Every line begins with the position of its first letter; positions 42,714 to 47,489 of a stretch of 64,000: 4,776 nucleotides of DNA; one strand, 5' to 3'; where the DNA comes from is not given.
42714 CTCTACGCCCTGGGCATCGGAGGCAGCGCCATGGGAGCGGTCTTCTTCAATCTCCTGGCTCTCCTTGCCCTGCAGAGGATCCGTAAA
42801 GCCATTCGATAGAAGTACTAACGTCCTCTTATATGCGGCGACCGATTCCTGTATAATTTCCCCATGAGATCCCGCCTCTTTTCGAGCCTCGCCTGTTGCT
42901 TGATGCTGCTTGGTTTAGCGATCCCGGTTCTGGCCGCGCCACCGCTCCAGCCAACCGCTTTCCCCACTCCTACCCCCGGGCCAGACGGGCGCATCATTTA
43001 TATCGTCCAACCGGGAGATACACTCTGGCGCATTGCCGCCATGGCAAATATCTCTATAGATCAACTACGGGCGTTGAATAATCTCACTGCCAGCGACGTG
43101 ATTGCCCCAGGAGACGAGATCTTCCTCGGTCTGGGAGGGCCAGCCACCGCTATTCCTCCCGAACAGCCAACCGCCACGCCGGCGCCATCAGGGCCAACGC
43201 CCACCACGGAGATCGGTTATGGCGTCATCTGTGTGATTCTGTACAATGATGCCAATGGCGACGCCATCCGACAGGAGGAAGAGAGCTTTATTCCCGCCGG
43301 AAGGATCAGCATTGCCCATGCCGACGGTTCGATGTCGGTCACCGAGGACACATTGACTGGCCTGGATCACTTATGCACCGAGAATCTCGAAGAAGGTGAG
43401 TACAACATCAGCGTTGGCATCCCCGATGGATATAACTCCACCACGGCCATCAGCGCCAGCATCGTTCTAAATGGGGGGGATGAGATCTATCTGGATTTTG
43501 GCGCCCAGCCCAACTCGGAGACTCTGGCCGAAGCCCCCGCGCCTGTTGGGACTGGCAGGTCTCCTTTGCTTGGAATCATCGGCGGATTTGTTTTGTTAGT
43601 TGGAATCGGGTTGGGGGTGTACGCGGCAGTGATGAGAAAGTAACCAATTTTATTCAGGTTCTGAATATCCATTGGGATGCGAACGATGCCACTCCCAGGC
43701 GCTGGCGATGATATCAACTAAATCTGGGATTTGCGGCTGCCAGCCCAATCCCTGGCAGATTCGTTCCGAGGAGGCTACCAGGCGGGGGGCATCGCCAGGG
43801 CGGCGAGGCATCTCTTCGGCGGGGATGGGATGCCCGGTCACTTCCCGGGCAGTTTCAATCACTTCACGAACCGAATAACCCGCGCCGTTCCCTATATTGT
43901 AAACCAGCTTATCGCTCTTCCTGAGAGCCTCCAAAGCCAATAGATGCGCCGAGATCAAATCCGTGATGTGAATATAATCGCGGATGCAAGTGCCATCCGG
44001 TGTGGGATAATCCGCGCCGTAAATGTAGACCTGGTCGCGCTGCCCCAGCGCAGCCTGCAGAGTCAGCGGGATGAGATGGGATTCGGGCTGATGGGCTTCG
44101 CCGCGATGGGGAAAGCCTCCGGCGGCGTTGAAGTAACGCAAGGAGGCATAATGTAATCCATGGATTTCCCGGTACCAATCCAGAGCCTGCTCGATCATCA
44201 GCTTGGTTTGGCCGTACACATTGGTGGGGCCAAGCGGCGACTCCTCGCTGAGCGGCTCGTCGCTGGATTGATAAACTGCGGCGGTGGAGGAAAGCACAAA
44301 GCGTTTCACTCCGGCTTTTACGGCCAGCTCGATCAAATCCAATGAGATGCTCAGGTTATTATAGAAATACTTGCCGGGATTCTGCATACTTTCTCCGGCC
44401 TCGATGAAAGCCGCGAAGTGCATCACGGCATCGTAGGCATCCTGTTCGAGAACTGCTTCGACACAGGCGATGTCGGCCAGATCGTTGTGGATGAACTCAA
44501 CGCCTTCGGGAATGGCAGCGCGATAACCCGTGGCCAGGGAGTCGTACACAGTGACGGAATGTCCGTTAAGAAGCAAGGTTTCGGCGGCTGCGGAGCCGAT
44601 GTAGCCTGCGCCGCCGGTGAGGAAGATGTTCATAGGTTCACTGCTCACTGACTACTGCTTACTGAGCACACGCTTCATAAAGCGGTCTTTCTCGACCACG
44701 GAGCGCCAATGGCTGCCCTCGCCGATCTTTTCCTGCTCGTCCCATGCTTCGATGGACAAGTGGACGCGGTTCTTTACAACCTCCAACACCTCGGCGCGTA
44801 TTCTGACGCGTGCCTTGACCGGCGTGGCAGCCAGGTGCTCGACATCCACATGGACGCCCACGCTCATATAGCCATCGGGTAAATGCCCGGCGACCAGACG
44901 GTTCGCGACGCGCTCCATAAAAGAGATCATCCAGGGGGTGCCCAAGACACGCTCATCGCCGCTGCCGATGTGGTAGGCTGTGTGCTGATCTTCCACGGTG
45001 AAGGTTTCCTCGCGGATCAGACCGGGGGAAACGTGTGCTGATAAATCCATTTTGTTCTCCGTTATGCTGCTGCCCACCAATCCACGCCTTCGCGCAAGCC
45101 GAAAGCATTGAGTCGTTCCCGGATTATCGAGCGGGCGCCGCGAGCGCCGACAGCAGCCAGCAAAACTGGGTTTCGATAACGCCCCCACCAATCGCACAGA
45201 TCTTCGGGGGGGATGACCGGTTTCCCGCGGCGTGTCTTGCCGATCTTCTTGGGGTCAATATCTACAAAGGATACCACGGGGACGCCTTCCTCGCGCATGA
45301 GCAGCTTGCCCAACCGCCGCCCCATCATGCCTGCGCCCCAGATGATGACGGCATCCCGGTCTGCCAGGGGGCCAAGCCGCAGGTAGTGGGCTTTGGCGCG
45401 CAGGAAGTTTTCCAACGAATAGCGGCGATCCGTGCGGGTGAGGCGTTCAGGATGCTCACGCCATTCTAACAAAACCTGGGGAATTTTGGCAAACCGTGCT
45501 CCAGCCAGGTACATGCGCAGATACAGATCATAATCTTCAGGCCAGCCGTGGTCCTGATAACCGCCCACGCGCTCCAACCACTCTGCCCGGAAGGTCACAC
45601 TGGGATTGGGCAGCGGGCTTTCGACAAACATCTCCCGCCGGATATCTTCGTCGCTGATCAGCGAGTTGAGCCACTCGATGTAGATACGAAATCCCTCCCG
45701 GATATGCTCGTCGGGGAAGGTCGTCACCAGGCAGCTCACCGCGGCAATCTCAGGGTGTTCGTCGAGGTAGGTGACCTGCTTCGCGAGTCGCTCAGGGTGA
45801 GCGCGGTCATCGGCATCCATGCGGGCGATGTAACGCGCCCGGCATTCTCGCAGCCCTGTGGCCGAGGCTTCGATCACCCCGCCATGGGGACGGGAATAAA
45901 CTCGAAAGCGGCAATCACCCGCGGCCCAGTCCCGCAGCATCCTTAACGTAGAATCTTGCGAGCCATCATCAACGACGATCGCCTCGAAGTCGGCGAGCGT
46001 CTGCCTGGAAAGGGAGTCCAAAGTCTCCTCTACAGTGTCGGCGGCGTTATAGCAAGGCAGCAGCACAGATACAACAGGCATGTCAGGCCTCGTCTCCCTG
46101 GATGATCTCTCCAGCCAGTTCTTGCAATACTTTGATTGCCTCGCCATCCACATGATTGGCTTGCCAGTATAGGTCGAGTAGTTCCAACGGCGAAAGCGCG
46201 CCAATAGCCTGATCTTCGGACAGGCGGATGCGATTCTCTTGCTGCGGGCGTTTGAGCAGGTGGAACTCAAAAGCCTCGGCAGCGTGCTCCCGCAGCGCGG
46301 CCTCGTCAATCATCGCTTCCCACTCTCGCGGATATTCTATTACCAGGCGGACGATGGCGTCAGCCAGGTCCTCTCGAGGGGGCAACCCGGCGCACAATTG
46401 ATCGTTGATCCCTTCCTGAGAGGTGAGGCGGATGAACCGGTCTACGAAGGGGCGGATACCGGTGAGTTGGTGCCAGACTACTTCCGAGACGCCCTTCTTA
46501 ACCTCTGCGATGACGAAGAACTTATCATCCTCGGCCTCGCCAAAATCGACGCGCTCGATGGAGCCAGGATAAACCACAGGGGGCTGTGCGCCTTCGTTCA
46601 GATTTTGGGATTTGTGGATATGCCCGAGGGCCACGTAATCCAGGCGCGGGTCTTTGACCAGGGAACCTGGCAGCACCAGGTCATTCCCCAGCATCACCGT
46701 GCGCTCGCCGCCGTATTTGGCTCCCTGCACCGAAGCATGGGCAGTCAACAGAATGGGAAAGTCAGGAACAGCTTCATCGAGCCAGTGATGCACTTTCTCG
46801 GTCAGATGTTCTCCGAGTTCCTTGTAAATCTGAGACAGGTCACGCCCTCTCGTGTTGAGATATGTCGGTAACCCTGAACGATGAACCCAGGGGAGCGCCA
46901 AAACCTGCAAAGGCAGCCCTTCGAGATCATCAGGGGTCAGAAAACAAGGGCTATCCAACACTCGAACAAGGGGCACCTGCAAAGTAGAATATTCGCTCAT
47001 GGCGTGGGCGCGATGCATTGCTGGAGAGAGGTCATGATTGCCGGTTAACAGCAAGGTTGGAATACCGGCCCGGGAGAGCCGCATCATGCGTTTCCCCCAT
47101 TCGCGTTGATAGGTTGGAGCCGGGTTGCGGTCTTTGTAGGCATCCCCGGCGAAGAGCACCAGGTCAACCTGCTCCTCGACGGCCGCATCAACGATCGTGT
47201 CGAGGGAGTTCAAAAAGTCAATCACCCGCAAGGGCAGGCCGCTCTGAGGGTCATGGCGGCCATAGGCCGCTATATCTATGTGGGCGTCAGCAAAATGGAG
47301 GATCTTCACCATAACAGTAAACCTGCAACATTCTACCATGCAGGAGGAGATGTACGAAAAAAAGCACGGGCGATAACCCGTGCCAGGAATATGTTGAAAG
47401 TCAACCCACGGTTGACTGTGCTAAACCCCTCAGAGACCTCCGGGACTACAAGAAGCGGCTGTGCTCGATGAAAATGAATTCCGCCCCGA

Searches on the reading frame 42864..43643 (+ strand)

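Call 47: search_protein_families(library=pfam, proteins=[window:42864-43643:+], max_evalue=0.001)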
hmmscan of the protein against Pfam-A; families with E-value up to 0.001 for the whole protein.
window:42864-43643:+ (259 aa): 2 families
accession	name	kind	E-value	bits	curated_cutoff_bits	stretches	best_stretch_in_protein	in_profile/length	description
PF01476.26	LysM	-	1.8e-13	50.7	20.9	1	46-87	1-41/43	LysM domain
PF17210.9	SdrD_B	-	0.00055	20.5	29.7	1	126-195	7-75/112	SdrD B-like domain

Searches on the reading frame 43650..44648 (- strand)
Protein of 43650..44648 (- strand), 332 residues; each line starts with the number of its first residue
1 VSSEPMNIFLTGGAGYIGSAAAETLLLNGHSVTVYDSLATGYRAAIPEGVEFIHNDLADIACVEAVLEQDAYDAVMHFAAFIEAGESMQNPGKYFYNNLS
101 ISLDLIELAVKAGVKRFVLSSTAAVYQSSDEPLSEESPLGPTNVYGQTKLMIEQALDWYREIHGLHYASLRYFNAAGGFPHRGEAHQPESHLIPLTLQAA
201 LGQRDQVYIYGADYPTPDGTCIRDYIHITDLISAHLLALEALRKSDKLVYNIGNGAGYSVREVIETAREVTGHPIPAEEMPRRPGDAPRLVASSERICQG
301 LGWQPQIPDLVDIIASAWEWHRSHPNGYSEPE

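Call 47: search_protein_families(library=pfam, proteins=[window:43650-44648:-], max_evalue=0.001)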
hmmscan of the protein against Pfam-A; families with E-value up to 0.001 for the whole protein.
window:43650-44648:- (332 aa): 8 families
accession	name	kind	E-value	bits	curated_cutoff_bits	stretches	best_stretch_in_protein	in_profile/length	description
PF01370.27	Epimerase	-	8.1e-56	189.6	20.9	1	8-253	1-240/240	NAD dependent epimerase/dehydratase family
PF16363.11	GDP_Man_Dehyd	-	5.9e-43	148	27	1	10-307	2-323/332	GDP-mannose 4,6 dehydratase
PF04321.23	RmlD_sub_bind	-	7.7e-13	48.6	27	1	6-156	1-136/287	RmlD substrate binding domain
PF02719.21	Polysacc_synt_2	-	3.2e-09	36.8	20.2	1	9-175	2-171/293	Polysaccharide biosynthesis protein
PF13460.12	NAD_binding_10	-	1.3e-08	35.4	27.2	1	12-144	1-120/184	NAD(P)H-binding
PF01073.25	3Beta_HSD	-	1.3e-08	34.7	22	1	10-155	2-156/280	3-beta hydroxysteroid dehydrogenase/isomerase family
PF05368.20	NmrA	-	2.6e-07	31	27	1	8-127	5-112/298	NmrA-like family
PF07993.18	NAD_binding_4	-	0.00036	20.2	20.1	0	70-168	87-200/258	Male sterility protein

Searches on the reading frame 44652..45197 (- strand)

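Call 47: search_protein_families(library=pfam, proteins=[window:44652-45197:-], max_evalue=0.001)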
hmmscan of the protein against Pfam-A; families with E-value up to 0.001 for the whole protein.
window:44652-45197:- (181 aa): 2 families
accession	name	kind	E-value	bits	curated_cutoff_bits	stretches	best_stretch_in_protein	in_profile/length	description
PF22636.2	FlK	-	4.4e-33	113.9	27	1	68-170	1-102/103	Fluoroacetyl-CoA-specific thioesterase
PF03061.28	4HBT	-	1.2e-08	35.6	20.6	1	89-157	8-76/79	Thioesterase superfamily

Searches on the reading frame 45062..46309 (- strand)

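Call 47: search_protein_families(library=pfam, proteins=[window:45062-46309:-], max_evalue=0.001)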
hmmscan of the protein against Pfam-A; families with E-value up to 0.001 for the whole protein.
window:45062-46309:- (415 aa): 4 families
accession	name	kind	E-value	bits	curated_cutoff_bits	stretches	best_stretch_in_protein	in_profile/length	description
PF00535.33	Glycos_transf_2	-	7e-32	111.1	23.3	1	81-232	1-151/168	Glycosyl transferase family 2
PF13641.12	Glyco_tranf_2_3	-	2.7e-13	50.9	27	1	79-295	2-222/230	Glycosyltransferase like family 2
PF10111.15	Glyco_tranf_2_2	-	3.6e-09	37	27.3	1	81-287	1-219/276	Glycosyltransferase like family 2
PF13632.12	Glyco_trans_2_3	-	1.8e-07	31.7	27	1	160-295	1-134/198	Glycosyl transferase family group 2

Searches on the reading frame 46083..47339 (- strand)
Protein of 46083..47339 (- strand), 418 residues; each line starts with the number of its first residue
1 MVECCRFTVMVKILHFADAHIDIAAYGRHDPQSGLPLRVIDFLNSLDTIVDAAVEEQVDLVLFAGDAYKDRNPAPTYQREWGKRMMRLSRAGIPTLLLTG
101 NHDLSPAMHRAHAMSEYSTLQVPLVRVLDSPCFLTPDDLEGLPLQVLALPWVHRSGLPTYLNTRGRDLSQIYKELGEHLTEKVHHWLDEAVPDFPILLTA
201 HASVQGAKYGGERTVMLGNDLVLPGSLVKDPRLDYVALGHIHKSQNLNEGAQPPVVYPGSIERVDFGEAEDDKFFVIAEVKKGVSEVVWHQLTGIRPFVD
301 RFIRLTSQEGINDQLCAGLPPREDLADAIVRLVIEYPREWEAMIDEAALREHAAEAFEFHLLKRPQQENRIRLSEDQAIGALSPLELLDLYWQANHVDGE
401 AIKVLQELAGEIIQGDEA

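Call 47: search_protein_families(library=pfam, proteins=[window:46083-47339:-], max_evalue=0.001)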
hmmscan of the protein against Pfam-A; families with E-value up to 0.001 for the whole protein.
window:46083-47339:- (418 aa): 2 families
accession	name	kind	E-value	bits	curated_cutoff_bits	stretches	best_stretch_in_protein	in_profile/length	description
PF00149.33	Metallophos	-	3.4e-15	57.4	21.5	1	12-243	2-190/191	Calcineurin-like phosphoesterase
PF12850.12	Metallophos_2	-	1.1e-06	29.2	27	0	232-281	107-152/154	Calcineurin-like phosphoesterase superfamily domain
